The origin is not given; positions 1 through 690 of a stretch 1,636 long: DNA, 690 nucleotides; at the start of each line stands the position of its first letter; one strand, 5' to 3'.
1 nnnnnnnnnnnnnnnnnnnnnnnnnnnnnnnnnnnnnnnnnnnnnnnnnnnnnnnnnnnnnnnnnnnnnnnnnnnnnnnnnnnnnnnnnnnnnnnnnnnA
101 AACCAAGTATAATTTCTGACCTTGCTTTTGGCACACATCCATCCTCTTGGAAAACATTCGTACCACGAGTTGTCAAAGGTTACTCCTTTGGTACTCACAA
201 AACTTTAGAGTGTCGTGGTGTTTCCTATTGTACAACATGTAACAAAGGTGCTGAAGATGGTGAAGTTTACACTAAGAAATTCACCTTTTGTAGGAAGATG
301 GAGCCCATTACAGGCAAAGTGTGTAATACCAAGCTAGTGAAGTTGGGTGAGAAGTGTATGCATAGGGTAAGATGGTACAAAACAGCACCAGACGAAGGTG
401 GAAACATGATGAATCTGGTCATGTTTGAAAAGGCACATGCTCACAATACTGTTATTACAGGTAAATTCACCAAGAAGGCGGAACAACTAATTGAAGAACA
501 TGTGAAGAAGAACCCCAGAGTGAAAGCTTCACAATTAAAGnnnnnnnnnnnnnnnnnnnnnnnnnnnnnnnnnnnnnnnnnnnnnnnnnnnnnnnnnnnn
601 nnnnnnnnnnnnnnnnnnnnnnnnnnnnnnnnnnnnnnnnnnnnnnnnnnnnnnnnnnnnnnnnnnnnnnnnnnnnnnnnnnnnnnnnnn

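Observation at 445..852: Unusually short, atypical segment between the zinc finger and the catalytic-E motif, suggesting an eroded or reorganised catalytic core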

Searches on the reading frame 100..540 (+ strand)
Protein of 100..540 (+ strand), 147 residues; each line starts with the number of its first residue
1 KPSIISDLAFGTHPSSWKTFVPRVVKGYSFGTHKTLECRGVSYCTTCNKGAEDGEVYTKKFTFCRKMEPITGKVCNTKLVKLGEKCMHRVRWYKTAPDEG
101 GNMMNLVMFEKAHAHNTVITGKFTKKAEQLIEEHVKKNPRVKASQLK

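Call 74: predict_structure(alignment_id=A3)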
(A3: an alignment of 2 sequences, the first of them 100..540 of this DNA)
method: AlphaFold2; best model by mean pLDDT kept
length: 147 residues; sequences in the alignment: 2
mean_pLDDT: 37.2   pTM: 0.29
mean pLDDT of the five models: 37.2, 32.4, 31.0, 30.3, 27.0
residues with pLDDT >= 90: 0; 70-90: 0; 50-70: 11; < 50: 136
segments of 3 or more residues with pLDDT < 50: 1-20, 22-124, 137-147
pLDDT, mean of each block of 10 residues (from residue 1): 32 43 41 30 30 30 29 32 37 44 44 36 47 49 34
secondary structure, 60 per line:
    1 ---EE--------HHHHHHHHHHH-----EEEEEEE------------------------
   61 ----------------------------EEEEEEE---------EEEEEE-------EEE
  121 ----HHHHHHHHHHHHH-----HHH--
elements in order: H14-24 E30-36 E89-95 E105-110 E118-120 H125-137
